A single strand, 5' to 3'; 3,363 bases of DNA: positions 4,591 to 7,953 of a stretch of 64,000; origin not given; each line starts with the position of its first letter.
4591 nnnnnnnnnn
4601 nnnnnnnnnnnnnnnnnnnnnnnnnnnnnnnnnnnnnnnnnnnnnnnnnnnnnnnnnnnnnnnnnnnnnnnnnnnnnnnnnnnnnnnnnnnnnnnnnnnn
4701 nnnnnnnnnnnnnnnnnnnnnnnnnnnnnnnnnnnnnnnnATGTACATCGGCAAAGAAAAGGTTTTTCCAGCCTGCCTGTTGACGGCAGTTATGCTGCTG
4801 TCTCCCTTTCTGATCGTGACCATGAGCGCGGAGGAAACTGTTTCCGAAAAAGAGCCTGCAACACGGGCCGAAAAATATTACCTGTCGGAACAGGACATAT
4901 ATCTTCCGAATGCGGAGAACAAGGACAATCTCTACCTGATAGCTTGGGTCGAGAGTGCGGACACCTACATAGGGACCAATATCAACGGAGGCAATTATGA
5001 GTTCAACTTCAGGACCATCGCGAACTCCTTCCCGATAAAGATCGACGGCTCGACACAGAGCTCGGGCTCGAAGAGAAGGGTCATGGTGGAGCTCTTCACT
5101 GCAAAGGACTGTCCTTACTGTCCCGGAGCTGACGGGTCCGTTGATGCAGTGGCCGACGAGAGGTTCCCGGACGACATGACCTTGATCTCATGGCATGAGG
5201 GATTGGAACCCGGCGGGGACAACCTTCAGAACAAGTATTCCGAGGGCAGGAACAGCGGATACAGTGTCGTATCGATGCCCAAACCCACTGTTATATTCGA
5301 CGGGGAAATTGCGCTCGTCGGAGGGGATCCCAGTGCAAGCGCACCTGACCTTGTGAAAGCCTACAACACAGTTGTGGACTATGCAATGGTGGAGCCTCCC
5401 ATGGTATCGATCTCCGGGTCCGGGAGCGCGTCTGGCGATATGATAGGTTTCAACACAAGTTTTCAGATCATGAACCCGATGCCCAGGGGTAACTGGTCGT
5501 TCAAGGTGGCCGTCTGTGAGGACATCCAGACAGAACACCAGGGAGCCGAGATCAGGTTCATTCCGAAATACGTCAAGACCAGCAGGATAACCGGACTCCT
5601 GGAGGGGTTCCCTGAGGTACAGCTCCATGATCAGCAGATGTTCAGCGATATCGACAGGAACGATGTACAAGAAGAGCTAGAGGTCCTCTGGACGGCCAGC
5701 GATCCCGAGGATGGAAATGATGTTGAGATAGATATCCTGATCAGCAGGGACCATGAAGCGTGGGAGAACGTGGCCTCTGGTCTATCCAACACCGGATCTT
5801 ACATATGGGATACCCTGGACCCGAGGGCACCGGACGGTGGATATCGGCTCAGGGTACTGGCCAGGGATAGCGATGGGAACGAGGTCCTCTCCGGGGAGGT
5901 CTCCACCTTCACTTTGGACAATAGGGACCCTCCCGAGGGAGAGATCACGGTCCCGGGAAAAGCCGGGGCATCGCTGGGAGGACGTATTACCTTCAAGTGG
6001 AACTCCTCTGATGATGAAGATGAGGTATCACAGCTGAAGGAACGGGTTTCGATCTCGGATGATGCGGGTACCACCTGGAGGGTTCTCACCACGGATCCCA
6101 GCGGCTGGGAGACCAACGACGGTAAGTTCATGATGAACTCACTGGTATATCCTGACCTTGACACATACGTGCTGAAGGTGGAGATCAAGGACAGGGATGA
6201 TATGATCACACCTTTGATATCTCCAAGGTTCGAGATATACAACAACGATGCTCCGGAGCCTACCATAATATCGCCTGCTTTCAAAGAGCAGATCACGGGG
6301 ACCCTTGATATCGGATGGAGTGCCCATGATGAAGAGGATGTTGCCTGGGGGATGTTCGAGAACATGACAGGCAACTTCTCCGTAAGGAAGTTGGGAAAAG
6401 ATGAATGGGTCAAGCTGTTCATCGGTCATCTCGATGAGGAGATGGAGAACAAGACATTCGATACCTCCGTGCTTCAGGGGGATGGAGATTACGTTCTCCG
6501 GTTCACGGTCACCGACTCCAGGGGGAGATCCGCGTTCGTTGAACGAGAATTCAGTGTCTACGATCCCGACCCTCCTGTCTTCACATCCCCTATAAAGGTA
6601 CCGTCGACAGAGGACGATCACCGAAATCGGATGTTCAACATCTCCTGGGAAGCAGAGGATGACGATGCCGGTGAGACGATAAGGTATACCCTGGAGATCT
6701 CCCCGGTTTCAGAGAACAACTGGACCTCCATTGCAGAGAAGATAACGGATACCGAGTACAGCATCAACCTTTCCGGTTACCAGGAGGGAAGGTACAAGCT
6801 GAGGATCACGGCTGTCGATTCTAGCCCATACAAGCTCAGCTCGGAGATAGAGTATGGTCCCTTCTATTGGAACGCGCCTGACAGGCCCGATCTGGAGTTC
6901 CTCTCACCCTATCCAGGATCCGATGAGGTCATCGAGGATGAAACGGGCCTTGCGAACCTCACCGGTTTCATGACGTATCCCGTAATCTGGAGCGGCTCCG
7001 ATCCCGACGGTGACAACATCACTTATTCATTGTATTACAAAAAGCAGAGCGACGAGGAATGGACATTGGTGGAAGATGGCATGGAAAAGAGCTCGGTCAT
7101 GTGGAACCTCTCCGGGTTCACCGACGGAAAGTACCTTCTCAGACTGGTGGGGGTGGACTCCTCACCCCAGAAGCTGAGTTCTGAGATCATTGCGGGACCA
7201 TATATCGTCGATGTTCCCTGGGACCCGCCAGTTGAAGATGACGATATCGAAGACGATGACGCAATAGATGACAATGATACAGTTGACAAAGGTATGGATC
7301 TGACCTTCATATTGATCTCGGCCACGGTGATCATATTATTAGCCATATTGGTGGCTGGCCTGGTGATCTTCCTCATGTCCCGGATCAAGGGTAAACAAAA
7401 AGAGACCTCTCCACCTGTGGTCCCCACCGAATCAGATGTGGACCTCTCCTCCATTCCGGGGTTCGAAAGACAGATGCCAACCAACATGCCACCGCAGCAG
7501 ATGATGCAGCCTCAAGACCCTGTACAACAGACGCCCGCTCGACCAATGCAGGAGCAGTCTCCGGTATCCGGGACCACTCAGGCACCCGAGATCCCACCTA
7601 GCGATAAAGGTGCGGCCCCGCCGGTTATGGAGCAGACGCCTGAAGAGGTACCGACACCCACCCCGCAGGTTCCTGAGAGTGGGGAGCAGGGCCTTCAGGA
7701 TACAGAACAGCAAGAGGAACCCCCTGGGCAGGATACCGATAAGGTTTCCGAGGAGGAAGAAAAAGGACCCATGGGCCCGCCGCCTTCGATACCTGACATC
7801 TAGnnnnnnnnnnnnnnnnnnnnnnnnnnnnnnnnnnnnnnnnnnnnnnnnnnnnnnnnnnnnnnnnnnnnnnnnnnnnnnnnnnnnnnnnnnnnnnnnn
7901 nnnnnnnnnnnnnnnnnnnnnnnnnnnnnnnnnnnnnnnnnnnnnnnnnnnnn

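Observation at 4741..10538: Convergent gene pair encoding cell-surface thioredoxin-fold proteins, one fused to a CcdA/DsbD electron conduit: a candidate extracytoplasmic thiol-disulfide relay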

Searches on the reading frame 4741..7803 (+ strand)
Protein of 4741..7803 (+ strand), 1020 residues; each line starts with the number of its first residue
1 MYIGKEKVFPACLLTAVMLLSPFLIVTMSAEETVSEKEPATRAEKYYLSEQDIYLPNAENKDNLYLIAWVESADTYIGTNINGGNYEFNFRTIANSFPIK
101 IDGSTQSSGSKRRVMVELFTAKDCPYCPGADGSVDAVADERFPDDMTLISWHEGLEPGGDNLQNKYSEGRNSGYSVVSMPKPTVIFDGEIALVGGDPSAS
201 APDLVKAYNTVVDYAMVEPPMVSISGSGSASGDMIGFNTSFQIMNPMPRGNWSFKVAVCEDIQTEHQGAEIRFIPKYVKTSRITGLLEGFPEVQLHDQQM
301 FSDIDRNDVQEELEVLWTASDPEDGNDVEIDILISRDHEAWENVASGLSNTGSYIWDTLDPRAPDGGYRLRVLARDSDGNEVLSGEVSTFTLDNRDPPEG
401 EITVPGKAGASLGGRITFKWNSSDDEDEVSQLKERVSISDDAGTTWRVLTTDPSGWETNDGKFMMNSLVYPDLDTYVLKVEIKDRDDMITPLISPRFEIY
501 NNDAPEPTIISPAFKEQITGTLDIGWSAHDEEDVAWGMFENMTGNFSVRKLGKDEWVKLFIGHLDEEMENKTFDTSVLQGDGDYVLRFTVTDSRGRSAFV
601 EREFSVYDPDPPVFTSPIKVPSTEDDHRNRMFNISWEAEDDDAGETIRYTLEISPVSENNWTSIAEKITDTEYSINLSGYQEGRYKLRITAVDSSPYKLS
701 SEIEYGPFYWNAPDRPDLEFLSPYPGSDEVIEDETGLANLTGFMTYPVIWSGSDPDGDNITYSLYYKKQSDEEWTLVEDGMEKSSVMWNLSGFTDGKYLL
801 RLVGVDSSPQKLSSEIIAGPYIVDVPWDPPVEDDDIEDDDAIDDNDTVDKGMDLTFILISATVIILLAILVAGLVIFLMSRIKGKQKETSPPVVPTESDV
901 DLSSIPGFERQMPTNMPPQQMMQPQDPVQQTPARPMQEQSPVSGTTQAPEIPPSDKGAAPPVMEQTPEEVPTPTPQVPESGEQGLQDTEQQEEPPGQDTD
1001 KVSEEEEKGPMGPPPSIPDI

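Call 3: search_protein_families(library=pfam, proteins=[window:4741-7803:+], max_evalue=0.1)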
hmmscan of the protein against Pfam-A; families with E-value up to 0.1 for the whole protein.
window:4741-7803:+ (1020 aa): 7 families
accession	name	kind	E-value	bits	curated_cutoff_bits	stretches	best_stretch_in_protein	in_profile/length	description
PF01108.23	Tissue_fac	-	4.1e-05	23.8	27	1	634-694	39-101/107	Tissue factor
PF22352.2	K319L-like_PKD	-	0.00018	21.9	27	0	571-598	50-76/84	K319L-like, PKD domain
PF19077.6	Big_13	-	0.00022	22.1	27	0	349-393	59-101/102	Bacterial Ig-like domain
PF25059.1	FN3_DSCAM-DSCAML_C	-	0.00039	21.1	39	0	761-796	22-55/89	DSCAM/DSCAML C-terminal Fn3-like domain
PF00041.27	fn3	-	0.015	15.9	25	0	632-695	16-72/84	Fibronectin type III domain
PF00028.23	Cadherin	-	0.026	15.4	28.8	0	635-702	17-85/93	Cadherin domain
PF06764.17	DUF1223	-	0.034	14.6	30.7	1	115-152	1-36/202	Protein of unknown function (DUF1223)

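Call 4: search_protein_families(library=ncbifam, proteins=[window:4741-7803:+], max_evalue=0.1)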
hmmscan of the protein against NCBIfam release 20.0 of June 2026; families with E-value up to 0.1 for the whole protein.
window:4741-7803:+ (1020 aa): 4 families
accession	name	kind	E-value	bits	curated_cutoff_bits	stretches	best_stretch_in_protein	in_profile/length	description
NF045500.1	Omp28_seleno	equivalog_domain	4e-12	46.2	200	1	107-261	34-187/377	Omp28-related selenoprotein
TIGR00411.1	redox_disulf_1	equivalog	3.7e-05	23.7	92.75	1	114-141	1-28/82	MJ0307 family thioredoxin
NF033761.1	gliding_GltJ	equivalog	0.00073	18.7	450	1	861-999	375-503/671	adventurous gliding motility protein GltJ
NF033782.1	lipoprot_Omp28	subfamily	0.0011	18.2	150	1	108-154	34-80/264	Omp28 family outer membrane lipoprotein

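Call 13: find_homologous_proteins(query=window:4741-7803:+)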
Query window:4741-7803:+ (1020 aa): 12 proteins with E <= 0.001 among 8000 candidates.
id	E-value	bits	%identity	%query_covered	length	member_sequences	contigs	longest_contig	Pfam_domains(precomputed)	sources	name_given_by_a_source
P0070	0.0e+0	2337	100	100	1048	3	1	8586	-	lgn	-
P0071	0.0e+0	1315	56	100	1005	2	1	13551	PF01108.24,PF10342.16,PF00041.28,PF19077.7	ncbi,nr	ncbi:MAG: hypothetical protein U9R75_06300 [Candidatus Thermoplasmatota archaeon]|nr:hypothetical pr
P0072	2.3e-245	835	41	99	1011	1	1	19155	PF22352.3,PF10342.16,PF19077.7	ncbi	ncbi:MAG: hypothetical protein ACMUHB_07115 [Thermoplasmatota archaeon]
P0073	5.8e-242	824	40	98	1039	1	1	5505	-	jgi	jgi:hypothetical protein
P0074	6.3e-236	804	39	98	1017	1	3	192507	PF22352.3,PF17957.8,PF10342.16,PF19077.7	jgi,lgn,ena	-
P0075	8.2e-230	783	42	91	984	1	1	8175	PF17957.8,PF10342.16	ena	-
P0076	2.4e-221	755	39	97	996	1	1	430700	PF07495.20,PF10342.16,PF00041.28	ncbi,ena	-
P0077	8.8e-188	644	36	100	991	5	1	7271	PF22352.3,PF17957.8,PF10342.16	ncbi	-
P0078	1.3e-185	637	36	99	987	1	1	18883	PF22352.3,PF17957.8,PF10342.16,PF19077.7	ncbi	-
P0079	4.9e-185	635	38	93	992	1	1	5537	PF07495.20,PF25059.2,PF10342.16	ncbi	ncbi:MAG: hypothetical protein ACMUIG_10745 [Thermoplasmatota archaeon]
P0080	7.1e-164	565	36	88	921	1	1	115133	PF10342.16,PF19077.7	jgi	jgi:hypothetical protein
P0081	7.5e-6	42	23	35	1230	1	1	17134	-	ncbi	ncbi:MAG: hypothetical protein ACFFB3_02850 [Candidatus Hodarchaeota archaeon]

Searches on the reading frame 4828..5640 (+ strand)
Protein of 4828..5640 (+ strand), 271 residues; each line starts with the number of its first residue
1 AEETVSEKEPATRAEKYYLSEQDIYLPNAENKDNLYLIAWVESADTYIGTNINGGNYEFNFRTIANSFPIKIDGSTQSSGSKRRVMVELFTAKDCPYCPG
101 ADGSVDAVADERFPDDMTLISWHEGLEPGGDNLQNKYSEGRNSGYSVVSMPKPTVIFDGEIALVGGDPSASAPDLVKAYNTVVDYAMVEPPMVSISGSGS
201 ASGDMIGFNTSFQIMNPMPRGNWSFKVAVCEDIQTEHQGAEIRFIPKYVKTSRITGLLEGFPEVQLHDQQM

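Call 60: find_homologous_proteins(query=A6, max_evalue=0.001)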
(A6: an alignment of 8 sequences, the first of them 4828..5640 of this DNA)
Query A6 (8 sequences) (271 aa, profile of the alignment): 5 proteins with E <= 0.001 among 8000 candidates.
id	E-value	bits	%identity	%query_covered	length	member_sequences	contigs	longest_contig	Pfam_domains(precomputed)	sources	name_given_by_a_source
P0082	9.3e-47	177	40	33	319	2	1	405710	PF06764.18,PF13098.14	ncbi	-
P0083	1.5e-37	147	34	42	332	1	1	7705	PF06764.18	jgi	-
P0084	4.2e-28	116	36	33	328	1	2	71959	PF06764.18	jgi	-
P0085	6.8e-28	116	37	33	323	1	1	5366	PF06764.18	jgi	-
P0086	1.3e-16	79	30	36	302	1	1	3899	-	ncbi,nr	ncbi:MAG TPA: hypothetical protein EYP43_04385, partial [Thermoplasmata archaeon]|nr:hypothetical pr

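Call 61: find_encoding_contigs(protein=P0084, flank=6000, max_places=2)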
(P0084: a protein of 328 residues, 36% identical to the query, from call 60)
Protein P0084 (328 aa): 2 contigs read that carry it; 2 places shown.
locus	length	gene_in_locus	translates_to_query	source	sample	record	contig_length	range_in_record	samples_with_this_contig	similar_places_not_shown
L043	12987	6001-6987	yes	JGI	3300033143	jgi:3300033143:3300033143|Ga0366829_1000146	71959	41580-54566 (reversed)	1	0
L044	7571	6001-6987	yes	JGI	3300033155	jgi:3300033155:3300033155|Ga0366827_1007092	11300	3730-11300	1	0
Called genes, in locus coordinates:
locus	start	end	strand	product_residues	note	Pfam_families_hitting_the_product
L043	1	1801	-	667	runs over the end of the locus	PF01926:MMR_HSR1, PF02421:FeoB_N, PF17910:FeoB_Cyto, PF07670:Gate, PF07664:FeoB_C, PF07670:Gate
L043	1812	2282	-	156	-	PF04023:FeoA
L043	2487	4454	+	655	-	PF03169:OPT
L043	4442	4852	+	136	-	PF05402:PqqD (weak)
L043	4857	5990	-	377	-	PF02778:tRNA_int_endo_N, PF01974:tRNA_int_endo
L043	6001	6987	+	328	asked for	PF06764:DUF1223 (weak)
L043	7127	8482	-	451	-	-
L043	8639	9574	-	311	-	PF02881:SRP54_N, PF06414:Zeta_toxin (weak), PF13245:AAA_19 (weak), PF13604:AAA_30 (weak), PF00448:SRP54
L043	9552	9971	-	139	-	PF02996:Prefoldin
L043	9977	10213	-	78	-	PF01775:Ribosomal_L18A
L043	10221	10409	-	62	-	PF03966:Trm112p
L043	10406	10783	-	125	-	PF01597:GCV_H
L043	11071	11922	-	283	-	PF01875:Memo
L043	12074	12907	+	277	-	PF01026:TatD_DNase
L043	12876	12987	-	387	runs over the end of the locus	PF07602:DUF1565 (faint), PF05048:NosD, PF13229:Beta_helix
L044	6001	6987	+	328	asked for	PF06764:DUF1223 (weak)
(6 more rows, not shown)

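Call 62: find_encoding_contigs(protein=P0083, flank=6000, max_places=1)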
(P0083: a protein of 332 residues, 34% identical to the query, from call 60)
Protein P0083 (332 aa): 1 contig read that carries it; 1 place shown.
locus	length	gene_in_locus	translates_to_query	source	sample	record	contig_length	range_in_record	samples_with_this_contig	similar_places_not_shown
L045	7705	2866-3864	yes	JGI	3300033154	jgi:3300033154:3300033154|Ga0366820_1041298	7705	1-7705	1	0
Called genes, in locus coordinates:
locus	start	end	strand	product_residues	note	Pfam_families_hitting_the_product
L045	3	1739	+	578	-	?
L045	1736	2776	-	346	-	PF02778:tRNA_int_endo_N, PF01974:tRNA_int_endo (weak), PF02778:tRNA_int_endo_N (weak), PF01974:tRNA_int_endo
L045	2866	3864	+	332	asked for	PF06764:DUF1223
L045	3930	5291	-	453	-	-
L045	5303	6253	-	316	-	PF02881:SRP54_N, PF13604:AAA_30 (weak), PF13245:AAA_19 (weak), PF00448:SRP54, PF13207:AAA_17 (weak)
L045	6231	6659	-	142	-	PF02996:Prefoldin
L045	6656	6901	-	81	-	PF01775:Ribosomal_L18A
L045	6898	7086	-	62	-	PF03966:Trm112p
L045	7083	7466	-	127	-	PF01597:GCV_H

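Call 63: find_encoding_contigs(protein=P0085, flank=6000, max_places=1)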
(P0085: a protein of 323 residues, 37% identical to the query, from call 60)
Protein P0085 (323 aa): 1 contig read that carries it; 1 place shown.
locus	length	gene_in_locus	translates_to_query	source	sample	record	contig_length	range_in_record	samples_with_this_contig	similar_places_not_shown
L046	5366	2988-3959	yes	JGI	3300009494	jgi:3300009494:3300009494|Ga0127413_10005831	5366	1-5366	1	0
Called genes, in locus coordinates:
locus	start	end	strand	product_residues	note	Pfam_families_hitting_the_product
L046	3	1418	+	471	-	?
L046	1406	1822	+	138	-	PF05402:PqqD (weak)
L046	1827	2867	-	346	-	PF02778:tRNA_int_endo_N, PF01974:tRNA_int_endo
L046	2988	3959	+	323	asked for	PF06764:DUF1223 (faint)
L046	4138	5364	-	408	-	?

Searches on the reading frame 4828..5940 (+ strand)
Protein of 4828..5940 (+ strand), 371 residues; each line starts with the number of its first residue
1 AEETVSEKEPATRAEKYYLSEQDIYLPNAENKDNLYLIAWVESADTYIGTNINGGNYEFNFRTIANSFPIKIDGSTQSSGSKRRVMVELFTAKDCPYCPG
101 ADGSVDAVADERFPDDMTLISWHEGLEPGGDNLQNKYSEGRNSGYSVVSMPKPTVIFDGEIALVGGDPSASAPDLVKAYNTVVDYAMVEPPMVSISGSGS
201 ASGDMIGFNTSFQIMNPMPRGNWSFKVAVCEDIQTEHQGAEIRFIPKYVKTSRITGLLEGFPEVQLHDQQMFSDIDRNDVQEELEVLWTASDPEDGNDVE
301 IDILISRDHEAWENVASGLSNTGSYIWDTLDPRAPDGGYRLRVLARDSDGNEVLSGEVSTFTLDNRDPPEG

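Call 42: predict_structure(alignment_id=A5)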
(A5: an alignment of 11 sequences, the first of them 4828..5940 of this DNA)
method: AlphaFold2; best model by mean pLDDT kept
length: 371 residues; sequences in the alignment: 11
mean_pLDDT: 88.7   pTM: 0.86
mean pLDDT of the five models: 88.7, 87.9, 86.2, 83.6, 81.4
residues with pLDDT >= 90: 257; 70-90: 95; 50-70: 5; < 50: 14
segments of 3 or more residues with pLDDT < 50: 1-14
pLDDT, mean of each block of 10 residues (from residue 1): 28 66 84 91 90 82 95 95 95 93 94 95 93 93 87 94 89 92 90 95 93 91 94 88 94 86 93 92 94 85 90 93 93 90 93 90 85 59
secondary structure, 60 per line:
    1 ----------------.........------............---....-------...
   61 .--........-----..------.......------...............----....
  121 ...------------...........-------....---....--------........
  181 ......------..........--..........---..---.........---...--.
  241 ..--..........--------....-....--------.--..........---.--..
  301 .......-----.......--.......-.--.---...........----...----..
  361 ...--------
elements in order: E17-25 E35-43 E47-50 E58-61 E64-71 E85-91 H98-112 E117-123 H136-145 E154-157 E161-164 H173-186 E193-202 E205-214 E223-231 E235-237 E240-242 E245-254 E263-266 H268-271 E283-292 E299-307 E313-319 E322-328 E337-347 E352-354 E359-363
